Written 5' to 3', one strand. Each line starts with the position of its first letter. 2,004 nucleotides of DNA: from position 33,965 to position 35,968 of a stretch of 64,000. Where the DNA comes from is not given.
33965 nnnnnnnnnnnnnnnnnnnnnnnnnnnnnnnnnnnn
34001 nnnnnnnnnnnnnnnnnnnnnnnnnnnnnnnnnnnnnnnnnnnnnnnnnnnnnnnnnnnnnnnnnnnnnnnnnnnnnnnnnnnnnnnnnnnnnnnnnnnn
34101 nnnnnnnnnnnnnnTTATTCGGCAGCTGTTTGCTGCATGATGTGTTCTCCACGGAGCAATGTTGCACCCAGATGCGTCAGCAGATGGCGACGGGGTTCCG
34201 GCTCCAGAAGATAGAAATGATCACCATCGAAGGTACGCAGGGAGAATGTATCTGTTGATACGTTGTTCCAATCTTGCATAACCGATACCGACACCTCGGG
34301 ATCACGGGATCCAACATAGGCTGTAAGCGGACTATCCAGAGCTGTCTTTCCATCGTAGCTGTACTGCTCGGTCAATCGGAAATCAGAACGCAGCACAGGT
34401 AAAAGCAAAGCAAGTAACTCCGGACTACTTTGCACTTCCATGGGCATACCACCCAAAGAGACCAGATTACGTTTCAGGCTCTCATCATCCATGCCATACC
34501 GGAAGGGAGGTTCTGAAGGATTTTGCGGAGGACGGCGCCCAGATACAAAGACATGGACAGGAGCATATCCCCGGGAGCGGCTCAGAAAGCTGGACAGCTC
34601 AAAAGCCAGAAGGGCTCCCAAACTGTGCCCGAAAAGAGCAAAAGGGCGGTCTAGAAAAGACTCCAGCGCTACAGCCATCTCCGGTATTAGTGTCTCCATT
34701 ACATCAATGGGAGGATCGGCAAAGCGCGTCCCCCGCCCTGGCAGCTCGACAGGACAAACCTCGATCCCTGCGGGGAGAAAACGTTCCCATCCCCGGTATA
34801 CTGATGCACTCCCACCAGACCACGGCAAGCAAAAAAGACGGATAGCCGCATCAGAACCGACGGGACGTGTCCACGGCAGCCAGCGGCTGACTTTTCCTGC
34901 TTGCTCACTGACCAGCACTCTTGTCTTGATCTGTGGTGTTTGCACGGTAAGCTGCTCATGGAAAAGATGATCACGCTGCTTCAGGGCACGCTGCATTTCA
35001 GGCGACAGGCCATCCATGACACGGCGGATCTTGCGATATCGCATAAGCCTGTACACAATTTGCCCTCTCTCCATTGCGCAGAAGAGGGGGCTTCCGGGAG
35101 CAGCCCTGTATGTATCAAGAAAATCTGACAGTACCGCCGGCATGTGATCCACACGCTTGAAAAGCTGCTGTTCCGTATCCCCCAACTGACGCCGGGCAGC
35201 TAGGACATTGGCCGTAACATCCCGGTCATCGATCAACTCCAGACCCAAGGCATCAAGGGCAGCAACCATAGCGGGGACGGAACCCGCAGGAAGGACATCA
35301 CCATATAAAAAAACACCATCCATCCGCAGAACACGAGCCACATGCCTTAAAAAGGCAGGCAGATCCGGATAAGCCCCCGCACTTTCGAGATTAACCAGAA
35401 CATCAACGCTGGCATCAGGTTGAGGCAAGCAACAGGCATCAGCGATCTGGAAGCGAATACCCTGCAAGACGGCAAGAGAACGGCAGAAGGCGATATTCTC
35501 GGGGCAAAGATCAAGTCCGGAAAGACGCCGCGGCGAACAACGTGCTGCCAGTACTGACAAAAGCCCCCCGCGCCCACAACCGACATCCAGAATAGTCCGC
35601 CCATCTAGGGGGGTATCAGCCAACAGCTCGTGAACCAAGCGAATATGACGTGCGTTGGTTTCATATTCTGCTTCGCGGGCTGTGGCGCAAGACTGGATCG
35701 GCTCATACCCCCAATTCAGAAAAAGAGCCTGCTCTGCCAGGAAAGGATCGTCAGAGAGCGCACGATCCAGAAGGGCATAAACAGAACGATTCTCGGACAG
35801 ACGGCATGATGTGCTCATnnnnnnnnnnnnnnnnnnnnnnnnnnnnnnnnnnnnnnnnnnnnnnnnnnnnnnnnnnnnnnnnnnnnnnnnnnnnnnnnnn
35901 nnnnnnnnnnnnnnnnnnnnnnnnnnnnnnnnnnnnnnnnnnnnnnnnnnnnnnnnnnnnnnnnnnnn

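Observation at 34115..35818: Methyltransferase fused to the editing type II thioesterase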

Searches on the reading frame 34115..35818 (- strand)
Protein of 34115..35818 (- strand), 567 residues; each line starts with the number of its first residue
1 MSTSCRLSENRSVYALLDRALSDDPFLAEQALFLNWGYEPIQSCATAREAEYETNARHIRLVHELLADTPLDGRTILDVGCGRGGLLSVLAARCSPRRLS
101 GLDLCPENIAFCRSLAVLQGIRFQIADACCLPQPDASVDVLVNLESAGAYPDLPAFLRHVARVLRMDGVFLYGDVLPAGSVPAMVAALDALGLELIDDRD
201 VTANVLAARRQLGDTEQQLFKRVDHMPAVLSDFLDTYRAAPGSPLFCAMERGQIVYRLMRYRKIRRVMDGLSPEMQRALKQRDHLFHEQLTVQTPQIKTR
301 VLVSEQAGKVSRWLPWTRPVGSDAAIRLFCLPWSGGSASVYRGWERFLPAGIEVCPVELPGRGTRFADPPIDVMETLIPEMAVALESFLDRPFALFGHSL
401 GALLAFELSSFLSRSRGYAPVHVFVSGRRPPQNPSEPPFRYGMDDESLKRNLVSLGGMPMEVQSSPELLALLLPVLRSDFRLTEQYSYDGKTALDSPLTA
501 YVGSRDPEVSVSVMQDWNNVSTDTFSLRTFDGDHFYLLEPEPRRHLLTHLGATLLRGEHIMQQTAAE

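Call 5: search_protein_families(library=pfam, proteins=[window:34115-35818:-], max_evalue=0.001)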
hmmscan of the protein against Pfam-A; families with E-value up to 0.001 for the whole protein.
window:34115-35818:- (567 aa): 7 families
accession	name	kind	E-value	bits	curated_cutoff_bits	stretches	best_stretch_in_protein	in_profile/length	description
PF00975.26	Thioesterase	-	4.3e-47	161.7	26.4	1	327-552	2-224/226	Thioesterase domain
PF08241.18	Methyltransf_11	-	2.5e-16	60.5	21.2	1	77-171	1-94/95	Methyltransferase domain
PF13649.12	Methyltransf_25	-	3e-15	57.1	27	1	76-168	1-97/97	Methyltransferase domain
PF13847.12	Methyltransf_31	-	2.5e-12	47.1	27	1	73-189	4-126/145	Methyltransferase domain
PF13489.12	Methyltransf_23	-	1.1e-10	41.9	27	1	59-178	10-122/164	Methyltransferase domain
PF12697.13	Abhydrolase_6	-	1.9e-08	35.7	26.3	1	335-541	6-212/217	Alpha/beta hydrolase family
PF08242.18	Methyltransf_12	-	2.1e-07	32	30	1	77-170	1-98/98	Methyltransferase domain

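Call 6: search_protein_families(library=ncbifam, proteins=[window:34115-35818:-], max_evalue=0.00001)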
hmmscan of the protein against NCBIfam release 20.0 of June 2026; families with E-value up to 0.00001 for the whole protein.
window:34115-35818:- (567 aa): 9 families
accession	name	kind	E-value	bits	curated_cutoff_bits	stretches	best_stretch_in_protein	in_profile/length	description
NF045823.1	PthPhpthDimycoMt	equivalog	1.3e-44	152.3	300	1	12-263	11-255/256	phthiotriol/phenolphthiotriol dimycocerosates methyltransferase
NF045825.1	FAmtase_mtf2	equivalog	2e-39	135.3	400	1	28-261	14-245/248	fatty-acid O-methyltransferase Mtf2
NF045667.1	MTase_DVU1556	equivalog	6.3e-11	42.1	155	1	72-180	22-127/213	DVU_1556 family methyltransferase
NF041537.1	ArsM_AhpD_UU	exception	4.5e-10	38.8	510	1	72-182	76-190/345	arsenite methyltransferase/AhpD domain selenoprotein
NF047649.1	MTase_UXPK_star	exception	4.8e-09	35.6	460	1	73-182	78-191/283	methyltransferase/UXPK-star double selenoprotein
TIGR02072.1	BioC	equivalog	7.8e-09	35.7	184.95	1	60-174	22-134/244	malonyl-ACP O-methyltransferase BioC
TIGR01983.1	UbiG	equivalog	1.8e-07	30.7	102.95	1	69-170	46-149/228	bifunctional 2-polyprenyl-6-hydroxyphenol methylase/3-demethylubiquinol 3-O-methyltransferase UbiG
NF008823.0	PRK11873.1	subfamily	6.1e-07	29.2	263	1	72-185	77-194/272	arsenite methyltransferase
NF041536.1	ArsM_DUF2284_UU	exception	1.3e-06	27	575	1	72-180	76-188/459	arsenite methyltransferase/DUF2284 domain selenoprotein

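Call 7: find_homologous_proteins(query=window:34115-35818:-)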
Query window:34115-35818:- (567 aa): 45 proteins with E <= 0.001 among 8000 candidates.
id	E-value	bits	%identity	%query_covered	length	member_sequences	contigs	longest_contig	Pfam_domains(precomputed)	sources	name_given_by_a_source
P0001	0.0e+0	1286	100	100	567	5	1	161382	PF13847.13,PF13489.13,PF13649.13,PF12697.14,PF00975.27,PF08241.19,PF08242.19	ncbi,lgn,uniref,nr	ncbi:alpha/beta fold hydrolase [Haematospirillum jordaniae]|uniref:alpha/beta fold hydrolase n=1 Tax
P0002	0.0e+0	1151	90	100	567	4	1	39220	PF13847.13,PF13489.13,PF13649.13,PF12697.14,PF00975.27,PF08241.19,PF08242.19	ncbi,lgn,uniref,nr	ncbi:alpha/beta fold hydrolase [Haematospirillum sp. 15-248]|uniref:alpha/beta fold hydrolase n=1 Ta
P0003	3.6e-241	820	65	100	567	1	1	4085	PF13847.13,PF13489.13,PF13649.13,PF12697.14,PF00975.27,PF08241.19,PF08242.19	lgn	-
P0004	1.9e-238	811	64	100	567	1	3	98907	PF13847.13,PF13489.13,PF13649.13,PF12697.14,PF00975.27,PF08241.19,PF08242.19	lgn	-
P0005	1.2e-175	604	38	95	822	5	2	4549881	PF13847.13,PF13489.13,PF02353.27,PF13649.13,PF12697.14,PF00561.27,PF00975.27,PF12146.16,PF08241.19,PF08242.19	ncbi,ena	-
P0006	1.6e-171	590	38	94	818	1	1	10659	PF13847.13,PF13489.13,PF13649.13,PF12697.14,PF05148.22,PF00561.27,PF00975.27,PF01209.25,PF08241.19,PF08242.19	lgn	-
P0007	1.8e-169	583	37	94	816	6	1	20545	PF13847.13,PF13489.13,PF02353.27,PF05175.21,PF13649.13,PF12697.14,PF05148.22,PF00975.27,PF01209.25,PF08241.19,PF08242.19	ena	-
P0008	1.1e-167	577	36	96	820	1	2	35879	PF13847.13,PF13489.13,PF02353.27,PF13649.13,PF12697.14,PF05148.22,PF00561.27,PF00975.27,PF12146.16,PF08241.19,PF08242.19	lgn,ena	-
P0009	1.6e-163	563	35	94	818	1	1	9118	PF13847.13,PF13489.13,PF13649.13,PF12697.14,PF05148.22,PF00561.27,PF00975.27,PF01209.25,PF08241.19,PF08242.19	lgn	-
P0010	1.8e-146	507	38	94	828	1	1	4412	PF13847.13,PF13489.13,PF02353.27,PF05175.21,PF13649.13,PF12697.14,PF00561.27,PF00975.27,PF12146.16,PF08241.19,PF08242.19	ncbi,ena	-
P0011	1.7e-131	458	35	90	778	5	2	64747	PF13847.13,PF13489.13,PF02353.27,PF13649.13,PF12697.14,PF00561.27,PF00975.27,PF01209.25,PF12146.16,PF08241.19,PF08242.19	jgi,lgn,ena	-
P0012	2.9e-131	457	35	95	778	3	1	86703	PF13847.13,PF13489.13,PF02353.27,PF13649.13,PF12697.14,PF05148.22,PF00561.27,PF00975.27,PF01209.25,PF08241.19,PF08242.19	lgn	-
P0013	1.4e-129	451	35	91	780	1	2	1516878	PF13489.13,PF02353.27,PF00561.27,PF06821.20,PF12146.16,PF08241.19,PF13847.13,PF20408.5,PF13649.13,PF12697.14,PF05148.22,PF00975.27,PF01209.25,PF08242.19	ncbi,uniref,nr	ncbi:alpha/beta fold hydrolase [Erwiniaceae bacterium BAC15a-03b]|uniref:Alpha/beta fold hydrolase n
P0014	4.6e-129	450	40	94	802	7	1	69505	PF13847.13,PF13489.13,PF13649.13,PF00561.27,PF00975.27,PF08241.19,PF08242.19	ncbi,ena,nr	ncbi:hypothetical protein MZTS_05555 [Methylorubrum zatmanii]|nr:thioesterase domain-containing prot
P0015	4.2e-128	447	34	94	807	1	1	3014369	PF13847.13,PF13489.13,PF13649.13,PF12697.14,PF00561.27,PF00975.27,PF12146.16,PF08241.19,PF08242.19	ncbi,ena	-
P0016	1.5e-126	441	35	90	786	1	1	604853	PF13489.13,PF02353.27,PF00561.27,PF12146.16,PF08241.19,PF13847.13,PF05175.21,PF13649.13,PF12697.14,PF00975.27,PF01209.25,PF08242.19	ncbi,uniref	ncbi:alpha/beta fold hydrolase [Pantoea sp. B65]|uniref:alpha/beta fold hydrolase n=1 Tax=Pantoea sp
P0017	2.6e-125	437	36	93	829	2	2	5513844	PF13847.13,PF13489.13,PF13649.13,PF12697.14,PF00975.27,PF12146.16,PF08241.19,PF08242.19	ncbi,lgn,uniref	ncbi:alpha/beta fold hydrolase [Rhodopseudomonas palustris]|uniref:Thioesterase n=1 Tax=Rhodopseudom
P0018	7.8e-123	429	36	90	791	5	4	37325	PF13489.13,PF07859.20,PF00561.27,PF06821.20,PF12146.16,PF08241.19,PF13847.13,PF20408.5,PF13649.13,PF12697.14,PF00975.27,PF08242.19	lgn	-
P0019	1.6e-122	428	35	94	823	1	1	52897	PF13847.13,PF13489.13,PF13649.13,PF12697.14,PF00975.27,PF12146.16,PF08241.19,PF08242.19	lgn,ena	-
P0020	2.0e-122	428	33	91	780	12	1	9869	PF13847.13,PF13489.13,PF02353.27,PF13649.13,PF05148.22,PF00561.27,PF00975.27,PF01209.25,PF12146.16,PF08241.19,PF08242.19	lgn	-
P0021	2.1e-122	428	37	95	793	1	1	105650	PF13847.13,PF13489.13,PF07859.20,PF13649.13,PF12697.14,PF00561.27,PF00975.27,PF06821.20,PF12146.16,PF08241.19,PF08242.19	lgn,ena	-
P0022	1.1e-121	425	33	92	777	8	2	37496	PF13847.13,PF13489.13,PF02353.27,PF13649.13,PF12697.14,PF00561.27,PF00975.27,PF01209.25,PF12146.16,PF08241.19,PF08242.19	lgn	-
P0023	3.4e-121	424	36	94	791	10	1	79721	PF13489.13,PF07859.20,PF00561.27,PF06821.20,PF12146.16,PF08241.19,PF13847.13,PF20408.5,PF13649.13,PF12697.14,PF05148.22,PF00975.27,PF01209.25,PF08242.19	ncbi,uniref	ncbi:alpha/beta fold hydrolase [Candidatus Pantoea formicae]|uniref:alpha/beta fold hydrolase n=1 Ta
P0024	5.3e-119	416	35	94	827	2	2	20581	PF13489.13,PF03959.20,PF13649.13,PF12697.14,PF00975.27,PF12146.16,PF08241.19,PF08242.19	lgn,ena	-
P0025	6.7e-118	413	44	96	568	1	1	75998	PF13847.13,PF13489.13,PF13649.13,PF00975.27,PF08241.19,PF08242.19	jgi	jgi:surfactin synthase thioesterase subunit/SAM-dependent methyltransferase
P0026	7.0e-101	357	31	93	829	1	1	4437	PF13847.13,PF13489.13,PF02353.27,PF13649.13,PF12697.14,PF00561.27,PF00975.27,PF12146.16,PF08241.19,PF08242.19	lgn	-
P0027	1.5e-94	336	38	97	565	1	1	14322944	PF13847.13,PF13489.13,PF13649.13,PF05148.22,PF00975.27,PF08241.19,PF08242.19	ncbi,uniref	ncbi:thioesterase domain-containing protein [Sorangium sp. So ce861]|uniref:thioesterase domain-cont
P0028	4.2e-91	324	37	94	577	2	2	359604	PF13847.13,PF13489.13,PF13649.13,PF00561.27,PF00975.27,PF08241.19,PF08242.19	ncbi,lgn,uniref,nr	ncbi:thioesterase domain-containing protein [Burkholderia gladioli]|uniref:thioesterase domain-conta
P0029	2.5e-72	262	33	96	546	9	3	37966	PF13847.13,PF13489.13,PF13649.13,PF00975.27,PF08241.19,PF08242.19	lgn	-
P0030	5.6e-53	199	42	39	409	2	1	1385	PF12697.14,PF00561.27,PF00975.27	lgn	-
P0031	5.3e-49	185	39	44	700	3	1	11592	PF00550.32,PF12697.14,PF13193.13,PF00561.27,PF00975.27,PF12146.16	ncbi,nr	ncbi:MAG: alpha/beta fold hydrolase, partial [Terriglobia bacterium]|nr:alpha/beta fold hydrolase [T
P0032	4.5e-48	182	44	41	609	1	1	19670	PF12697.14,PF00561.27,PF00975.27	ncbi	-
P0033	3.6e-47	179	39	42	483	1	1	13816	PF00550.32,PF14765.13,PF00975.27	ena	-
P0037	7.4e-31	125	34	39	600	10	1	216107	PF00975.27,PF00698.27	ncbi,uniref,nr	ncbi:acyltransferase domain-containing protein [Nocardia abscessus]|uniref:[acyl-carrier-protein] S-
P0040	3.9e-8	51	28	40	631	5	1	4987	PF01546.34,PF12697.14,PF00975.27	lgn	-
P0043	2.7e-6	44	26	39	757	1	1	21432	PF01546.34,PF12697.14,PF00975.27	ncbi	ncbi:M20/M25/M40 family metallo-hydrolase [Streptomyces sp. NPDC001948]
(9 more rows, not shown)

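Call 17: find_encoding_contigs(protein=P0028, flank=10000, max_places=2)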
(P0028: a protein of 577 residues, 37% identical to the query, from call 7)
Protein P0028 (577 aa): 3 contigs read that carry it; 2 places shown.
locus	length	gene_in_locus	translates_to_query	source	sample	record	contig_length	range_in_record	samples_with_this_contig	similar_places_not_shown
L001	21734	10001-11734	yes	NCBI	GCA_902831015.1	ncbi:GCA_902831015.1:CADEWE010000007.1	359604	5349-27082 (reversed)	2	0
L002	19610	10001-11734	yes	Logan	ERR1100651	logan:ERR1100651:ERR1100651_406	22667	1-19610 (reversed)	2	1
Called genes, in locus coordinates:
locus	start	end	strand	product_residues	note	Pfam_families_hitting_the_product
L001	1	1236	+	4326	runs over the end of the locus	PF00501:AMP-binding, PF23024:AMP-dom_DIP2-like, PF00550:PP-binding, PF00109:ketoacyl-synt, PF02801:Ketoacyl-synt_C, PF16197:KAsynt_C_assoc, PF22621:CurL-like_PKS_C, PF00698:Acyl_transf_1, +16 more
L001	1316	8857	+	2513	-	PF00109:ketoacyl-synt, PF02801:Ketoacyl-synt_C, PF16197:KAsynt_C_assoc, PF08242:Methyltransf_12, PF13489:Methyltransf_23, PF13649:Methyltransf_25, PF08659:KR, PF00550:PP-binding, +6 more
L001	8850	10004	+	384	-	PF01408:GFO_IDH_MocA, PF21390:Irp3-like_C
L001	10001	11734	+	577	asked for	PF13489:Methyltransf_23, PF13847:Methyltransf_31, PF08241:Methyltransf_11, PF08242:Methyltransf_12, PF13649:Methyltransf_25, PF00975:Thioesterase, PF00561:Abhydrolase_1 (faint)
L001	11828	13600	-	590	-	PF00664:ABC_membrane, PF00005:ABC_tran, PF02463:SMC_N (faint), PF13304:AAA_21 (faint)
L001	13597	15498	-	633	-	PF00664:ABC_membrane, PF00005:ABC_tran, PF02463:SMC_N (weak)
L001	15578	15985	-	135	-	-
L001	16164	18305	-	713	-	PF07715:Plug, PF00593:TonB_dep_Rec_b-barrel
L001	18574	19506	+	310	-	PF00165:HTH_AraC (faint), PF12833:HTH_18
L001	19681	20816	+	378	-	PF01527:HTH_Tnp_1, PF13384:HTH_23 (weak), PF13542:HTH_Tnp_ISL3 (weak), PF13276:HTH_21, PF00665:rve, PF13683:rve_3, PF13333:rve_2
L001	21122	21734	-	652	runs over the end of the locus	PF01432:Peptidase_M3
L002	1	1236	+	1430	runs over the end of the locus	?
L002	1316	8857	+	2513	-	PF00109:ketoacyl-synt, PF02801:Ketoacyl-synt_C, PF16197:KAsynt_C_assoc, PF08242:Methyltransf_12, PF13489:Methyltransf_23, PF13649:Methyltransf_25, PF08659:KR, PF00550:PP-binding, +6 more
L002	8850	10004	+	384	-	PF01408:GFO_IDH_MocA, PF21390:Irp3-like_C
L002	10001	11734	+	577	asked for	PF13489:Methyltransf_23, PF13847:Methyltransf_31, PF08241:Methyltransf_11, PF08242:Methyltransf_12, PF13649:Methyltransf_25, PF00975:Thioesterase, PF00561:Abhydrolase_1 (faint)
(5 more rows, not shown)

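Call 18: find_encoding_contigs(protein=P0013, flank=10000, max_places=2)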
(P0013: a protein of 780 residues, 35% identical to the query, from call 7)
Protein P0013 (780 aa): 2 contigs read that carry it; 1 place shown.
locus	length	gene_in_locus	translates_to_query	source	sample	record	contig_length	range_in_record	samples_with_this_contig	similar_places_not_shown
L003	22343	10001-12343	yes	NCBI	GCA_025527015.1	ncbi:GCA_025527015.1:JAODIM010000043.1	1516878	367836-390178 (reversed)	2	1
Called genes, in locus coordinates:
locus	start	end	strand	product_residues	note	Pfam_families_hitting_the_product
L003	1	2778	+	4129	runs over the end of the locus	PF00501:AMP-binding, PF23024:AMP-dom_DIP2-like, PF00550:PP-binding, PF00109:ketoacyl-synt, PF02801:Ketoacyl-synt_C, PF16197:KAsynt_C_assoc, PF22621:CurL-like_PKS_C, PF00698:Acyl_transf_1, +16 more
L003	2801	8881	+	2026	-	PF00109:ketoacyl-synt, PF02801:Ketoacyl-synt_C, PF16197:KAsynt_C_assoc, PF08241:Methyltransf_11, PF08242:Methyltransf_12, PF13489:Methyltransf_23, PF13649:Methyltransf_25, PF00106:adh_short, +6 more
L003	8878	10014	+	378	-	PF01408:GFO_IDH_MocA, PF21390:Irp3-like_C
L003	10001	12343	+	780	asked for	PF01209:Ubie_methyltran, PF02353:CMAS, PF13489:Methyltransf_23, PF08241:Methyltransf_11, PF08242:Methyltransf_12, PF13649:Methyltransf_25, PF13847:Methyltransf_31, PF00975:Thioesterase, +7 more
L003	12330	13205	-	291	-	PF00165:HTH_AraC, PF12833:HTH_18, PF00165:HTH_AraC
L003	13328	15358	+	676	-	PF07715:Plug, PF00593:TonB_dep_Rec_b-barrel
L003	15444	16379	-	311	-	-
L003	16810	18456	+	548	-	PF00496:SBP_bac_5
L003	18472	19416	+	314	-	PF19300:BPD_transp_1_N, PF00528:BPD_transp_1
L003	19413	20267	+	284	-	PF00528:BPD_transp_1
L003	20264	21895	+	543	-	PF03193:RsgA_GTPase (faint), PF13481:AAA_25 (faint), PF00005:ABC_tran, PF01078:Mg_chelatase (faint), PF02367:TsaE (faint), PF02463:SMC_N (weak), PF13304:AAA_21, PF00005:ABC_tran, +6 more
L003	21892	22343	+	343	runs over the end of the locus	PF00296:Bac_luciferase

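Call 28: find_related_loci(query=A1, collection=genome_contigs, flank=10000)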
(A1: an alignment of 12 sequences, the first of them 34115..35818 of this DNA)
Query A1 (567 aa) in genome_contigs; peptide patterns used: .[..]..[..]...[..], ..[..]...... (x = any residue, [..] = any of these).
600 stretches matched a pattern (row limit reached: there are more); 299 encode a relative of the query (tblastn E <= 1e-3); the best 80 are kept; 80 distinct loci.
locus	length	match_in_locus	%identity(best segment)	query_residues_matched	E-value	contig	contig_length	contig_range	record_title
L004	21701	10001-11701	92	1-567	0e+0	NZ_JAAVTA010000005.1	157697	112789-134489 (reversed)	Haematospirillum sp. H1815 H1815_5, whole genome shotgun sequence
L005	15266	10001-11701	90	1-567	0e+0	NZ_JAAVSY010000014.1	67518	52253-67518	Haematospirillum sp. H4485 H4485_14, whole genome shotgun sequence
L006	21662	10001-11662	35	2-564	8e-90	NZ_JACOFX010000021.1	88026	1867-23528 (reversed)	Undibacterium umbellatum strain NL8W NODE_21_length_88026_cov_32.836722_21, whole genome shotgun sequence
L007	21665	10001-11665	35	1-564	4e-89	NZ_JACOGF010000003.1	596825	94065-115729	Undibacterium hunanense strain CY18W NODE_3_length_596825_cov_25.524775_3, whole genome shotgun sequence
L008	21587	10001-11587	35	2-537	1e-87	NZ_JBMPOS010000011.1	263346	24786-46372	Undibacterium sp. Di27W NODE_11_length_263346_cov_34.099670_11, whole genome shotgun sequence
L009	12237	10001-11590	38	7-554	6e-88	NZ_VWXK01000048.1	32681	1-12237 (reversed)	Pantoea sp. Ap-967 NODE_48_length_32681_cov_47.932113/0, whole genome shotgun sequence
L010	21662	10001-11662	35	2-564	3e-87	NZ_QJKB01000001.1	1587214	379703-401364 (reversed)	Undibacterium pigrum strain DSM 19792 Ga0244539_101, whole genome shotgun sequence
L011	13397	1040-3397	40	8-550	4e-85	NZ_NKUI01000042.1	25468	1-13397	Methylorubrum zatmanii strain LMG 6087 Methylo-6087_S2_L001_R1_001__paired__contig_42, whole genome shotgun sequence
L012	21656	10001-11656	35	2-562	1e-83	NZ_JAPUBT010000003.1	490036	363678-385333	Janthinobacterium sp. SUN073 contig3, whole genome shotgun sequence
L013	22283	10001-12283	35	1-537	4e-83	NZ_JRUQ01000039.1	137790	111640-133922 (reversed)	Erwinia typographi strain M043b Contig39, whole genome shotgun sequence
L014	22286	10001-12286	35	7-537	5e-79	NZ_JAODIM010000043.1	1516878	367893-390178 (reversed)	Winslowiella arboricola strain BAC 15a-03b NODE_1, whole genome shotgun sequence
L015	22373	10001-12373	35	7-565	2e-78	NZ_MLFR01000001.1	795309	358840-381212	Pantoea rwandensis strain LMG 26275 Contig0001_, whole genome shotgun sequence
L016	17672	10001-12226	35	30-539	1e-77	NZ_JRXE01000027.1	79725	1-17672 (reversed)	Winslowiella iniecta strain B120 contig000027, whole genome shotgun sequence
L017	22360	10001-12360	34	1-541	4e-77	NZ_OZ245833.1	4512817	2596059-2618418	MAG: Stappia sp. isolate c34293d0-7391-468b-bd1f-a47200a021ac chromosome 1, complete sequence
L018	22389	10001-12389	33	1-550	2e-75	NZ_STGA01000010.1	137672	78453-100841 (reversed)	Rhizobium sp. FKY42 NODE_12_length_137602_cov_108.981026, whole genome shotgun sequence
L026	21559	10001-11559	44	6-537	5e-88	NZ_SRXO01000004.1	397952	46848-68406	Siccirubricoccus phaeus strain 1-3 Scaffold4, whole genome shotgun sequence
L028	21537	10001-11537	43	17-539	8e-82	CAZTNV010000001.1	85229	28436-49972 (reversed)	MAG TPA_asm: uncultured Mycobacteriaceae bacterium isolate SRP072547_co2_99 genome assembly, contig: NODE_166_length_852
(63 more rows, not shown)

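Call 29: search_solved_structures(query=window:34115-35818:-, max_evalue=0.00001, show_alignments=0)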
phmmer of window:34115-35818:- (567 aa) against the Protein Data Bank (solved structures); distinct sequences matched with E-value up to 0.00001: 24.
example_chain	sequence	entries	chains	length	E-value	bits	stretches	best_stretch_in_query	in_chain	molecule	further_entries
3fla_A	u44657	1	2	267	7.6e-47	163.3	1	312-540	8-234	RifR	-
3flb_A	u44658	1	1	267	1.9e-46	162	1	312-540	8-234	RifR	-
9pc6_A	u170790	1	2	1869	3.2e-45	158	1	312-540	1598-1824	6-deoxyerythronolide-B synthase,RifR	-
3qmv_A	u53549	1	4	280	3.7e-44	154.5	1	319-553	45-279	Thioesterase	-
3qmw_A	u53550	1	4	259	7.5e-44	153.4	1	321-553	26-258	Thioesterase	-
5ugz_A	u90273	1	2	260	2.9e-34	121.8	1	324-537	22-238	Putative thioesterase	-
6vap_A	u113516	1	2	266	2.2e-33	118.9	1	313-540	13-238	Thioesterase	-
4xjv_A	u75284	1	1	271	1.4e-29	106.3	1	323-545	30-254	S-acyl fatty acid synthase thioesterase, medium chain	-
2k2q_B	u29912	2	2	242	3e-28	102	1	325-540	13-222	Surfactin synthetase thioesterase subunit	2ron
7e3z_A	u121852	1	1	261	9.6e-28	100.3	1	318-539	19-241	thioesterase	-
6ba8_A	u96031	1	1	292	2.2e-27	99.1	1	325-539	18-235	Iron aquisition yersiniabactin synthesis enzyme, YbtT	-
6ba9_A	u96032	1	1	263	4.4e-27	98.1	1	325-539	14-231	Iron aquisition yersiniabactin synthesis enzyme, YbtT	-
6fvj_A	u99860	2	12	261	7.9e-26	94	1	323-542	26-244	Thioesterase | Probable thioesterase TesA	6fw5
6uv6_A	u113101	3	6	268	1.8e-10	43.3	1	59-181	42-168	D-glucose O-methyltransferase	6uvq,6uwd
3bus_A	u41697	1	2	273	1.3e-09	40.5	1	59-190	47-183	Methyltransferase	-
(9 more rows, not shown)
